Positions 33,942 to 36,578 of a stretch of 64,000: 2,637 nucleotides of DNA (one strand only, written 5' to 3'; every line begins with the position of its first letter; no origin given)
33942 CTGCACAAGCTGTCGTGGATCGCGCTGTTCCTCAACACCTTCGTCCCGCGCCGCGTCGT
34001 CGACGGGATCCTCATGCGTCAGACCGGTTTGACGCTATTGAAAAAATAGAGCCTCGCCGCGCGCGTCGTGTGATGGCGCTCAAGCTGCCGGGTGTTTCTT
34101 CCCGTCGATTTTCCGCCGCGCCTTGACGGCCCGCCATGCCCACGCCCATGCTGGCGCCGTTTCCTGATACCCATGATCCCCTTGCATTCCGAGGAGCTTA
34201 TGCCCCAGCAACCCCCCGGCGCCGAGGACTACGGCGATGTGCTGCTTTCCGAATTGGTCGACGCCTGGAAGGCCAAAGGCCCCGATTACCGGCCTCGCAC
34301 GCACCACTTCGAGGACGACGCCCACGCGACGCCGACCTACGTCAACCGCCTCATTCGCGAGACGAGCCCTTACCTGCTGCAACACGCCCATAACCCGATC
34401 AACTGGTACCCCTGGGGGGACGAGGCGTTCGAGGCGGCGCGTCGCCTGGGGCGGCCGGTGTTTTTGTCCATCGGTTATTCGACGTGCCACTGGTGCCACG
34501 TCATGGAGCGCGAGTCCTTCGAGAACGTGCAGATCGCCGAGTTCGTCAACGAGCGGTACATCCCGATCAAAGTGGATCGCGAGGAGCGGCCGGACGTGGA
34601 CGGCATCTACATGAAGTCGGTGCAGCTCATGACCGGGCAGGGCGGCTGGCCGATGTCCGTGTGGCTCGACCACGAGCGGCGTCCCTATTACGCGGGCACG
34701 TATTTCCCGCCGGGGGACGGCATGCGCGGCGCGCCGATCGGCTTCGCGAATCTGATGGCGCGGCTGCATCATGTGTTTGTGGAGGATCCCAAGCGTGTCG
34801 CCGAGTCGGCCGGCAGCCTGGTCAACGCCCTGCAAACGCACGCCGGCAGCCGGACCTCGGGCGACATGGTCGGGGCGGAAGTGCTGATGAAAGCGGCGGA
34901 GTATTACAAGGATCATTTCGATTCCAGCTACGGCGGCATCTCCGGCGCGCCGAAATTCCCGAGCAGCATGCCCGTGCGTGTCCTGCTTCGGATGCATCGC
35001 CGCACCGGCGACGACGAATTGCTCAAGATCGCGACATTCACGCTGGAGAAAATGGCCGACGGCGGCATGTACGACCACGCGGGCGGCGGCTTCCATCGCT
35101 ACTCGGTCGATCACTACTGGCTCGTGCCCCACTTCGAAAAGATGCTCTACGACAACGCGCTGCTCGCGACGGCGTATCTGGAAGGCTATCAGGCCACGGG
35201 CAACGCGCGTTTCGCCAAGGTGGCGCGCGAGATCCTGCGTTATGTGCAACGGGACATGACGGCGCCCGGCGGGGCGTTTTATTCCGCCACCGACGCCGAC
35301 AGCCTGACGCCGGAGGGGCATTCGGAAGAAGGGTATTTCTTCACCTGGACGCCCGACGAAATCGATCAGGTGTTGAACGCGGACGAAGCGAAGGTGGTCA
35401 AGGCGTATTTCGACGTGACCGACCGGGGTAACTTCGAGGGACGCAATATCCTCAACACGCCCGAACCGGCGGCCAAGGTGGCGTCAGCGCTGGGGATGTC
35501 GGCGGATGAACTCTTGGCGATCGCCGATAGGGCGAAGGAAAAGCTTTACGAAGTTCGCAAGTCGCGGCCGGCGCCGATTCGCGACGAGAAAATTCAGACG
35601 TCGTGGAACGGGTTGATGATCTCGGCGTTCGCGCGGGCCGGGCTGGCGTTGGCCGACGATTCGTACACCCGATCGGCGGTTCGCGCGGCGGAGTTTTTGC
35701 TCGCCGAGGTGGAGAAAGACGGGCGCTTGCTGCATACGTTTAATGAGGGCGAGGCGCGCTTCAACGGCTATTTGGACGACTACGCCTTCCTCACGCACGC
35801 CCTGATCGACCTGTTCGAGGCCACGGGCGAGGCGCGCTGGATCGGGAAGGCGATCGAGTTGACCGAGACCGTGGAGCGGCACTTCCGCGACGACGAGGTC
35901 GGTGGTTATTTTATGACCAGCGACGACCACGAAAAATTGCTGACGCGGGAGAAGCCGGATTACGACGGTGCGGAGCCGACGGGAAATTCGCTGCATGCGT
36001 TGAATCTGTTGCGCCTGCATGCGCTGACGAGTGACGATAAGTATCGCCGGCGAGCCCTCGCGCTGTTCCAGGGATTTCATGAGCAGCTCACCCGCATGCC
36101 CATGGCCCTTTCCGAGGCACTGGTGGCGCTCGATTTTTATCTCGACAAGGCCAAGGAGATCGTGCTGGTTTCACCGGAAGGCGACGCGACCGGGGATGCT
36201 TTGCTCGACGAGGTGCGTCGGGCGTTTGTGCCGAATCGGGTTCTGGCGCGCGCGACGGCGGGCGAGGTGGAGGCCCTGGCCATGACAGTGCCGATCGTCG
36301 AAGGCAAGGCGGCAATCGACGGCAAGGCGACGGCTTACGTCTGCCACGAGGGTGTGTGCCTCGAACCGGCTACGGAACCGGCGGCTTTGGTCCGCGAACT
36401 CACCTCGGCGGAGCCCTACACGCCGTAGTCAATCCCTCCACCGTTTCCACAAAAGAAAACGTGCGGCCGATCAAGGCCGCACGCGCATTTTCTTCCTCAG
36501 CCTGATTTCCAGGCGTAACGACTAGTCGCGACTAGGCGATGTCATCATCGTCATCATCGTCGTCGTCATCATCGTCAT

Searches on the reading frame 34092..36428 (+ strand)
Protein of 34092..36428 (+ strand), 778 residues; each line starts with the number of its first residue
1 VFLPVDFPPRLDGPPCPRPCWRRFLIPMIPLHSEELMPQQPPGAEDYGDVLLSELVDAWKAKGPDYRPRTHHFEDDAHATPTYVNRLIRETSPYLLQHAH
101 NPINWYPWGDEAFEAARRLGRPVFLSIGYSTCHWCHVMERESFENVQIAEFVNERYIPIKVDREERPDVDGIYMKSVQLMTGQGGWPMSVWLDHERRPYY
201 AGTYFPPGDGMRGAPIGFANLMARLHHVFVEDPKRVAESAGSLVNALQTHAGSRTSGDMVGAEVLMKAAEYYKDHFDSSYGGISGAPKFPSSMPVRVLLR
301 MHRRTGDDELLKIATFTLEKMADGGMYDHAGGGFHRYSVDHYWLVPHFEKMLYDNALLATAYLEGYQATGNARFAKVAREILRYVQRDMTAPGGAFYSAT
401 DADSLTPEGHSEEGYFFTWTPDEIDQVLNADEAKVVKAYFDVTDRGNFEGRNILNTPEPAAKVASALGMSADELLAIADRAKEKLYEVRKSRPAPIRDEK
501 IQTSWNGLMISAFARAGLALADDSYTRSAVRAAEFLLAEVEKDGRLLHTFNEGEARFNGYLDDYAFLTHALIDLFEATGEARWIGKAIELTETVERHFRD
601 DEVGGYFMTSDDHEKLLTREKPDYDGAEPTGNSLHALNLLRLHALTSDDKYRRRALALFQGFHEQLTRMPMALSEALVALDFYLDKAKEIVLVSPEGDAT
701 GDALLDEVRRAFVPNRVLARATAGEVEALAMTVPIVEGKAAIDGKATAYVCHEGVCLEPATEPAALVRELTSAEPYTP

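Call 97: search_protein_families(library=pfam, proteins=[window:34092-36428:+], max_evalue=0.001)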
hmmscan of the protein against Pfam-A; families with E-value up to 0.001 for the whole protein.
window:34092-36428:+ (778 aa): 5 families
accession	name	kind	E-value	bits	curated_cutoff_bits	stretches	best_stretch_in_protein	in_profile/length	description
PF03190.21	Thioredox_DsbH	-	1.6e-68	230.2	27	1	85-248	2-163/163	Protein of unknown function, DUF255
PF13899.12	Thioredoxin_7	-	3.2e-09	37.2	27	1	104-168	1-65/83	Thioredoxin-like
PF07221.17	GlcNAc_2-epim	-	2.3e-08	34.1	23.4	0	503-667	19-177/347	N-acylglucosamine 2-epimerase (GlcNAc 2-epimerase)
PF07944.18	Beta-AFase-like_GH127_cat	-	5e-05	22.9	24.9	0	263-396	148-270/376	Beta-L-arabinofuranosidase, GH127 catalytic domain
PF06662.19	C5-epim_C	-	0.00033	20.7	23.3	0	506-564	31-84/188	D-glucuronyl C5-epimerase C-terminus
